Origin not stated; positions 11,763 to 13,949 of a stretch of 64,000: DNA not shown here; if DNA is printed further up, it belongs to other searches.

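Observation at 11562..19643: MoaD-AOR-ferredoxin-HdrA(MvhD)-HdrC-HdrB-polyferredoxin operon under a Fur/PerR-type promoter region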

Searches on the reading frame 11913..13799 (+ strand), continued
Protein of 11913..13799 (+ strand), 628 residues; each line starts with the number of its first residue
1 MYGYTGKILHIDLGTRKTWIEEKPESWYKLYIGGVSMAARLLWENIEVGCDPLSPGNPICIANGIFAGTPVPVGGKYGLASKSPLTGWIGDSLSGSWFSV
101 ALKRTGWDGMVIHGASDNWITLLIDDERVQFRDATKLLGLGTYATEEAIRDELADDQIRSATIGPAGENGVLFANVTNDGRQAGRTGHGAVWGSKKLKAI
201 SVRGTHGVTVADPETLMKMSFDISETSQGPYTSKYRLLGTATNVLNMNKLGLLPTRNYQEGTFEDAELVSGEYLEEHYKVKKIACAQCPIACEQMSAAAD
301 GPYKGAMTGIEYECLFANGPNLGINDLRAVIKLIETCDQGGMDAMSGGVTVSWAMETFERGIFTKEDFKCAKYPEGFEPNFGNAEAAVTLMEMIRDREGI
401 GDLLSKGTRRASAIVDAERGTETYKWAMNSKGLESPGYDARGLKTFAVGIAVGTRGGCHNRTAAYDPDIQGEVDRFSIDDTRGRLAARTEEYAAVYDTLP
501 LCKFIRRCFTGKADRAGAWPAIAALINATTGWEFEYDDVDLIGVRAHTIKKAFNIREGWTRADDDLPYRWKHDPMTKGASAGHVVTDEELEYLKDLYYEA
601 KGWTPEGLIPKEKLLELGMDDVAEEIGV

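Call 47: search_solved_structures(query=window:11913-13799:+, max_evalue=1e-90, show_alignments=2)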
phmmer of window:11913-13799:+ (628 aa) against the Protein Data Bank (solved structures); distinct sequences matched with E-value up to 1e-90: 2.
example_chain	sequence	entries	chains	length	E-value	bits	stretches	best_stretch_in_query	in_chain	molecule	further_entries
1aor_A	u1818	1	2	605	1.2e-109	370.9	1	1-620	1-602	ALDEHYDE FERREDOXIN OXIDOREDUCTASE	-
9mqx_D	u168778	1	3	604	1.4e-95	324.4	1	1-625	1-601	Aldehyde:ferredoxin oxidoreductase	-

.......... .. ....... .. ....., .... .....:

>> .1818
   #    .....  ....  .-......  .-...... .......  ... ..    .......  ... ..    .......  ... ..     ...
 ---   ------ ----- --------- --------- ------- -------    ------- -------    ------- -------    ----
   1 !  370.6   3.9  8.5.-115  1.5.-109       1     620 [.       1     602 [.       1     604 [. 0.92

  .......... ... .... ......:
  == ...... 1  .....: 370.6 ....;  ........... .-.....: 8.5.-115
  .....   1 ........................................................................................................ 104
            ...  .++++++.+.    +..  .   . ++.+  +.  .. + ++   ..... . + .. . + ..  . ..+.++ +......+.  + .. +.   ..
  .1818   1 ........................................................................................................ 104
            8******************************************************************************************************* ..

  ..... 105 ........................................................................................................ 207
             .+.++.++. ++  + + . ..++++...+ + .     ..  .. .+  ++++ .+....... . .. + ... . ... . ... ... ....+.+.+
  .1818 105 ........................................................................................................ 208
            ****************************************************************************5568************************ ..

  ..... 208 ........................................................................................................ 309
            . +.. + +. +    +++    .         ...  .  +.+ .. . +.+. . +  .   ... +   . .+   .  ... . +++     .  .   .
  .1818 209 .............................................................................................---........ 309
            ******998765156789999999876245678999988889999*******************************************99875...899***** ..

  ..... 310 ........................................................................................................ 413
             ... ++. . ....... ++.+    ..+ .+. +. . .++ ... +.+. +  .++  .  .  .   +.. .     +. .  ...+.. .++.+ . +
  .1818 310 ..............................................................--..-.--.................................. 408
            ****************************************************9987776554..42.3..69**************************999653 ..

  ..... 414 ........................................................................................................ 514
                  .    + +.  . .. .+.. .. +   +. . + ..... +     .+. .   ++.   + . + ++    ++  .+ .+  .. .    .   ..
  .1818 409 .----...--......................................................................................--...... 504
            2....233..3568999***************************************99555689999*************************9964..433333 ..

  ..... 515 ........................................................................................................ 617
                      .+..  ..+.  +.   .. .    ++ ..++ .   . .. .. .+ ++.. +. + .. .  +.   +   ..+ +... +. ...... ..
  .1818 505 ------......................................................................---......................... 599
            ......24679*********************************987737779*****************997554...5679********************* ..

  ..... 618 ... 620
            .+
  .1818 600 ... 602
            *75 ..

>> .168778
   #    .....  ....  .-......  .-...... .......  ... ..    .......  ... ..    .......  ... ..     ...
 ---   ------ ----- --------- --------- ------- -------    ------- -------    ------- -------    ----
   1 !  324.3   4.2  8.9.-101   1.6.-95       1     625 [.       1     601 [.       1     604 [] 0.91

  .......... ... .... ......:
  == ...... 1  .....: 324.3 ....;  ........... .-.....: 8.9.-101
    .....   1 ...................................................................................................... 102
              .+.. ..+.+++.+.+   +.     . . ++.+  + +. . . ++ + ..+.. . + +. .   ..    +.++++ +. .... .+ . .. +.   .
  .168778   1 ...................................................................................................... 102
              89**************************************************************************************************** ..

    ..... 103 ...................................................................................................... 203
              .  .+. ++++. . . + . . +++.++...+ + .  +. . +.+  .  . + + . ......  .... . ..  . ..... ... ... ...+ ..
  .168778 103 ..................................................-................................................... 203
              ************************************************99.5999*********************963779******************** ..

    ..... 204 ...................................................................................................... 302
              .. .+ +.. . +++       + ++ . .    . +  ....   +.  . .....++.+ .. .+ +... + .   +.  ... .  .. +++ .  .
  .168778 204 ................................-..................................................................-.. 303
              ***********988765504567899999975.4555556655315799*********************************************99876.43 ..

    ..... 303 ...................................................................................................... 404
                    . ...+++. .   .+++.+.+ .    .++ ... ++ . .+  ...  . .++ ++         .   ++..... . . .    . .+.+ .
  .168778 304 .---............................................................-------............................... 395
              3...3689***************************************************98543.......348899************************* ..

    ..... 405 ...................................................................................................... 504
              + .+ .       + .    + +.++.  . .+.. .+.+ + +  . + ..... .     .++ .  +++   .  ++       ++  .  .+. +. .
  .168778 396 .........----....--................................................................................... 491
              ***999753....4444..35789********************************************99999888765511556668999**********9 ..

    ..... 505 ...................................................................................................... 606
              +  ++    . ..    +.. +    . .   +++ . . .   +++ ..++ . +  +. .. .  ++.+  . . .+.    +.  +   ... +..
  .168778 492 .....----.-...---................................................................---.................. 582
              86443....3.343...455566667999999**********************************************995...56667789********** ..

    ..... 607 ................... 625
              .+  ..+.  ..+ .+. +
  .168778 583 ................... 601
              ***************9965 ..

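Call 57: search_protein_families(library=pfam, proteins=[L026:14897-15523:+, L026:15394-15963:+, L026:15944-16909:+, L026:16906-17946:+, L026:17915-18796:+, L026:18808-19785:+, L052:13555-15384:+, L052:15409-16377:+, L052:16536-17321:+, L052:7794-9335:+], max_evalue=0.00001)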
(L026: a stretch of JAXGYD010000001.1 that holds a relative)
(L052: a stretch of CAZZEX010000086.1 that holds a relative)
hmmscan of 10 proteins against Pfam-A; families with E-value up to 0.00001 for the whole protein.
L026:14897-15523:+ (208 aa): 13 families
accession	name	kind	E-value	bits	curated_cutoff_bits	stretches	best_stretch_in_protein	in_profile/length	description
PF12838.12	Fer4_7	-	2.2e-20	73.3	27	2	128-178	1-49/52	4Fe-4S dicluster domain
PF00037.32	Fer4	-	2e-15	56.3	21.1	1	123-145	2-24/24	4Fe-4S binding domain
PF13187.11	Fer4_9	-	2.2e-14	53.6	27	2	37-96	2-50/52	4Fe-4S dicluster domain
PF13183.11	Fer4_8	-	3.7e-14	53.4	27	1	35-97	3-68/68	4Fe-4S dicluster domain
PF14697.11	Fer4_21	-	6e-14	52.4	35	1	122-178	1-52/59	4Fe-4S dicluster domain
PF13237.11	Fer4_10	-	9e-14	51.6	25.5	1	123-177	3-52/53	4Fe-4S dicluster domain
PF13534.11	Fer4_17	-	3.5e-12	47.1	22.2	1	37-97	2-60/61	4Fe-4S dicluster domain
PF12797.12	Fer4_2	-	4.4e-10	39.3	24.5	1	123-141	4-22/22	4Fe-4S binding domain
PF12837.12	Fer4_6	-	6.8e-10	38.9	25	1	122-144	2-24/24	4Fe-4S binding domain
PF25160.1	LdpA_Fe-S-bd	-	2.8e-08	33.9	27.6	0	122-147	21-46/49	LdpA Fe-S cluster-binding domain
PF17179.9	Fer4_22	-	1.1e-07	33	27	0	123-141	75-93/95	4Fe-4S dicluster domain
PF13484.11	Fer4_16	-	1.8e-07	32.2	30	1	83-141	2-65/66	4Fe-4S double cluster binding domain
PF12800.12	Fer4_4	-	7.4e-06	26.3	24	0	127-142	2-17/17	4Fe-4S binding domain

L026:15394-15963:+ (189 aa): 1 family
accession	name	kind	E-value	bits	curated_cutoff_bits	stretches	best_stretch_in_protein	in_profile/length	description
PF02662.21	FlpD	-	4.2e-31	108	22.3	1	50-170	1-122/123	Methyl-viologen-reducing hydrogenase, delta subunit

L026:15944-16909:+ (321 aa): 5 families
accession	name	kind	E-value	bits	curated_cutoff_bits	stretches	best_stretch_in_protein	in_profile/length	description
PF13183.11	Fer4_8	-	4.2e-08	34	27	1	207-277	1-68/68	4Fe-4S dicluster domain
PF12797.12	Fer4_2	-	4e-07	30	24.5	0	207-222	6-21/22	4Fe-4S binding domain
PF13534.11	Fer4_17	-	4.2e-07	30.9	22.2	1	210-277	1-60/61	4Fe-4S dicluster domain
PF00037.32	Fer4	-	5e-07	29.7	21.1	0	261-276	6-21/24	4Fe-4S binding domain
PF13187.11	Fer4_9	-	1.8e-06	28.3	27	0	210-276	1-50/52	4Fe-4S dicluster domain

L026:16906-17946:+ (346 aa): 3 families
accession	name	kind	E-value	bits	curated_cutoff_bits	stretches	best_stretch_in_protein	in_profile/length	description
PF17179.9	Fer4_22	-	9e-33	113.4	27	1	236-326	1-94/95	4Fe-4S dicluster domain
PF00037.32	Fer4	-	3e-07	30.4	21.1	0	313-326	8-21/24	4Fe-4S binding domain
PF12838.12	Fer4_7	-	8.3e-06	26.6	27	0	297-326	31-51/52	4Fe-4S dicluster domain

L026:17915-18796:+ (293 aa): 2 families
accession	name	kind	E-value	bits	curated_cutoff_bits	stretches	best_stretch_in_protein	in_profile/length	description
PF10418.14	DHODB_Fe-S_bind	-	4.1e-11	42.9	23.9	1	254-286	1-40/41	Iron-sulfur cluster binding domain of dihydroorotate dehydrogenase B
PF00175.26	NAD_binding_1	-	1.3e-09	39.1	22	1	132-234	2-106/109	Oxidoreductase NAD-binding domain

L026:18808-19785:+ (325 aa): 10 families
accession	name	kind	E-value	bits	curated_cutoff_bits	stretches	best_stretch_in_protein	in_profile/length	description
PF12838.12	Fer4_7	-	1.4e-19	70.8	27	2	35-90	1-52/52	4Fe-4S dicluster domain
PF00037.32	Fer4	-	4.4e-18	64.7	21.1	1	70-91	2-23/24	4Fe-4S binding domain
PF13187.11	Fer4_9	-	1e-15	57.9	27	2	35-91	1-52/52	4Fe-4S dicluster domain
PF14697.11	Fer4_21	-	1.5e-14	54.2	35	0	34-93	6-59/59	4Fe-4S dicluster domain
PF12797.12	Fer4_2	-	3.4e-14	52.1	24.5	0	218-230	10-22/22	4Fe-4S binding domain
PF13237.11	Fer4_10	-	6.9e-14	52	25.5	0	29-87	2-53/53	4Fe-4S dicluster domain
PF13484.11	Fer4_16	-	7.5e-13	49.5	30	0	75-96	1-21/66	4Fe-4S double cluster binding domain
PF12837.12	Fer4_6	-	2.2e-12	46.7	25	0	69-91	2-24/24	4Fe-4S binding domain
PF13183.11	Fer4_8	-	4.8e-07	30.7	27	0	217-238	4-25/68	4Fe-4S dicluster domain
PF25160.1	LdpA_Fe-S-bd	-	5.9e-07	29.6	27.6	0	194-231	9-41/49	LdpA Fe-S cluster-binding domain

L052:13555-15384:+ (609 aa): 13 families
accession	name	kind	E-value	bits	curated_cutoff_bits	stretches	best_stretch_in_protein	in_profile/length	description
PF02662.21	FlpD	-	5.7e-42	143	22.3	1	452-574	1-123/123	Methyl-viologen-reducing hydrogenase, delta subunit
PF00037.32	Fer4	-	8.7e-24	82.8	21.1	2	375-396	2-23/24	4Fe-4S binding domain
PF14697.11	Fer4_21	-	4e-17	62.5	35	1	375-427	2-58/59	4Fe-4S dicluster domain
PF12837.12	Fer4_6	-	4.7e-17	61.4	25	0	378-396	6-24/24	4Fe-4S binding domain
PF12838.12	Fer4_7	-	2.1e-16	60.5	27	2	380-425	1-52/52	4Fe-4S dicluster domain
PF13183.11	Fer4_8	-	2.4e-15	57.3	27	0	41-56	2-17/68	4Fe-4S dicluster domain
PF13237.11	Fer4_10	-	3.4e-15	56.1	25.5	2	378-422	6-53/53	4Fe-4S dicluster domain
PF12797.12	Fer4_2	-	4.7e-14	51.7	24.5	0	38-55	4-21/22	4Fe-4S binding domain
PF13187.11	Fer4_9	-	7.9e-14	51.9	27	1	43-103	1-49/52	4Fe-4S dicluster domain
PF13484.11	Fer4_16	-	1.2e-12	48.9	30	0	380-402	1-23/66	4Fe-4S double cluster binding domain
PF12800.12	Fer4_4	-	1.2e-12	47.3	24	0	42-55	2-15/17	4Fe-4S binding domain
PF13534.11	Fer4_17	-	1.7e-11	45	22.2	0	410-461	1-50/61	4Fe-4S dicluster domain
PF25160.1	LdpA_Fe-S-bd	-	3.1e-09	36.9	27.6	0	386-429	8-46/49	LdpA Fe-S cluster-binding domain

L052:15409-16377:+ (322 aa): 10 families
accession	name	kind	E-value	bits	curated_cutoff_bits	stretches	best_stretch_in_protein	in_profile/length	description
PF12838.12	Fer4_7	-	1.1e-18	67.8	27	1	186-231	1-51/52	4Fe-4S dicluster domain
PF00037.32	Fer4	-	2.8e-18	65.3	21.1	1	70-92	2-24/24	4Fe-4S binding domain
PF14697.11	Fer4_21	-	4.8e-16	59.1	35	0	150-200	2-53/59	4Fe-4S dicluster domain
PF12797.12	Fer4_2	-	5.9e-14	51.4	24.5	0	71-87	5-21/22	4Fe-4S binding domain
PF12837.12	Fer4_6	-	2.4e-13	49.8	25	0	70-91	3-24/24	4Fe-4S binding domain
PF13187.11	Fer4_9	-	2.6e-13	50.2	27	1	186-230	1-49/52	4Fe-4S dicluster domain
PF13237.11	Fer4_10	-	4.4e-12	46.2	25.5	1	181-229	3-53/53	4Fe-4S dicluster domain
PF13484.11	Fer4_16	-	4.9e-08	34.1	30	0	218-240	2-23/66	4Fe-4S double cluster binding domain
PF13183.11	Fer4_8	-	2.9e-06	28.1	27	0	217-235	4-22/68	4Fe-4S dicluster domain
PF12800.12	Fer4_4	-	8.3e-06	26.2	24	0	217-230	3-16/17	4Fe-4S binding domain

L052:16536-17321:+ (261 aa): 2 families
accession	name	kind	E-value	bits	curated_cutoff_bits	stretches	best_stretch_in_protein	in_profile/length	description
PF13495.12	Phage_int_SAM_4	-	3.4e-17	63.1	27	1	90-166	4-82/85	Phage integrase, N-terminal SAM-like domain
PF00589.27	Phage_integrase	-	2.2e-15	57.3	27.1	1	184-260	2-82/172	Phage integrase family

L052:7794-9335:+ (513 aa): 1 family
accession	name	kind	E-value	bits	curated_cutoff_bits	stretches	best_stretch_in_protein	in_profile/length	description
PF00361.26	Proton_antipo_M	-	4.8e-77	259.5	21.5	1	152-451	1-294/294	NADH:quinone oxidoreductase/Mrp antiporter, TM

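Call 62: search_protein_families(library=pfam, proteins=[L046:4648-5727:+, L046:5735-6526:+, L046:6534-6941:+, L046:6954-8594:+, L046:9555-11138:+, L011:3873-4994:-, L011:5495-6223:+, L011:6478-7329:+, L018:12947-13492:+, L018:12395-12649:+], max_evalue=0.0001)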
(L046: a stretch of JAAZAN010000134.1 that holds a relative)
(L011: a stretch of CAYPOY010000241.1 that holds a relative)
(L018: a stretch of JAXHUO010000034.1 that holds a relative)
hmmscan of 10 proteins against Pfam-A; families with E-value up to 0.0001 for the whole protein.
L046:4648-5727:+ (359 aa): 13 families
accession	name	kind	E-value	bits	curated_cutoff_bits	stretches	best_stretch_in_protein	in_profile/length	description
PF02662.21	FlpD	-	2.9e-34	118.2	22.3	1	230-350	1-123/123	Methyl-viologen-reducing hydrogenase, delta subunit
PF00037.32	Fer4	-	4.5e-14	52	21.1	1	126-148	2-24/24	4Fe-4S binding domain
PF13187.11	Fer4_9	-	2.8e-13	50.1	27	2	40-99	2-50/52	4Fe-4S dicluster domain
PF13237.11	Fer4_10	-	3.2e-13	49.8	25.5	1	127-190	4-52/53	4Fe-4S dicluster domain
PF13183.11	Fer4_8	-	3.6e-13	50.3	27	1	37-100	2-68/68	4Fe-4S dicluster domain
PF12838.12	Fer4_7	-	6.4e-12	46.2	27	1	132-191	2-49/52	4Fe-4S dicluster domain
PF13534.11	Fer4_17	-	2.6e-11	44.3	22.2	1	40-101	2-61/61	4Fe-4S dicluster domain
PF25160.1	LdpA_Fe-S-bd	-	2.9e-11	43.4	27.6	0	124-151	20-47/49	LdpA Fe-S cluster-binding domain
PF13484.11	Fer4_16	-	2.7e-10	41.3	30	1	132-190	2-63/66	4Fe-4S double cluster binding domain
PF14697.11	Fer4_21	-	1e-09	38.8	35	0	86-147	8-57/59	4Fe-4S dicluster domain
PF12797.12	Fer4_2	-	3.6e-08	33.3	24.5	0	126-144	4-22/22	4Fe-4S binding domain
PF12800.12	Fer4_4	-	9.3e-08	32.2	24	0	130-145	2-17/17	4Fe-4S binding domain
PF12837.12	Fer4_6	-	6.5e-07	29.4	25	0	125-147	2-24/24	4Fe-4S binding domain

L046:5735-6526:+ (263 aa): 3 families
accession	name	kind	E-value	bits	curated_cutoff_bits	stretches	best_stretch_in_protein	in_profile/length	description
PF13237.11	Fer4_10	-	5.6e-06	26.6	25.5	0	208-235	7-22/53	4Fe-4S dicluster domain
PF12800.12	Fer4_4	-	7.1e-05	23.3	24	0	209-222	3-16/17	4Fe-4S binding domain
PF13183.11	Fer4_8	-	7.3e-05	23.7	27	0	156-224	3-68/68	4Fe-4S dicluster domain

L046:6534-6941:+ (135 aa): 2 families
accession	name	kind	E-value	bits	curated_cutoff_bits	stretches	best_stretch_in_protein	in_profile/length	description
PF04879.21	Molybdop_Fe4S4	-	1.6e-18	66.8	22.7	1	6-57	4-55/55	Molybdopterin oxidoreductase Fe4S4 domain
PF00384.28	Molybdopterin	-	3e-16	59.9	24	1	60-135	1-81/353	Molybdopterin oxidoreductase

L046:6954-8594:+ (546 aa): 2 families
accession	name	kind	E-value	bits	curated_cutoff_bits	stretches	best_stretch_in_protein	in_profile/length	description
PF00384.28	Molybdopterin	-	2.3e-57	195.1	24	1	12-343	97-352/353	Molybdopterin oxidoreductase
PF01568.27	Molydop_binding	-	3.9e-33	114.2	26.8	1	428-534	1-110/110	Molydopterin dinucleotide binding domain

L046:9555-11138:+ (527 aa): 3 families
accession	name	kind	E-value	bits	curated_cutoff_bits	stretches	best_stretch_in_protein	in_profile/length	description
PF08245.18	Mur_ligase_M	-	2.7e-51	174.8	24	1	122-330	1-199/200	Mur ligase middle domain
PF02875.26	Mur_ligase_C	-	1.4e-29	104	28.4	1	353-485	1-127/127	Mur ligase, glutamate ligase domain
PF01225.30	Mur_ligase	-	1e-12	48.7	21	1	32-108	2-93/95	Mur ligase family, catalytic domain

L011:3873-4994:- (373 aa): 0 families

L011:5495-6223:+ (242 aa): 1 family
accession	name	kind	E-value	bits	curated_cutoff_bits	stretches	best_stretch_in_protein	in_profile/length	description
PF13620.12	CarboxypepD_reg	-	2.2e-06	28.4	32.3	1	7-73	12-81/82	Carboxypeptidase regulatory-like domain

L011:6478-7329:+ (283 aa): 0 families

L018:12947-13492:+ (181 aa): 4 families
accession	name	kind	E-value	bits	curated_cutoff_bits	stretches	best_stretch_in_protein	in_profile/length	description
PF00583.31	Acetyltransf_1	-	1.3e-14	54.9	20.7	1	60-165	18-116/116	Acetyltransferase (GNAT) family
PF13508.13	Acetyltransf_7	-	3.4e-11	43.8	27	1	101-165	28-82/84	Acetyltransferase (GNAT) domain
PF13673.13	Acetyltransf_10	-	1.2e-09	38.7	23.6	1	115-167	57-109/128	Acetyltransferase (GNAT) domain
PF08445.16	FR47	-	1.3e-05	25.5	22.1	1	115-168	27-80/86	FR47-like protein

L018:12395-12649:+ (84 aa): 0 families
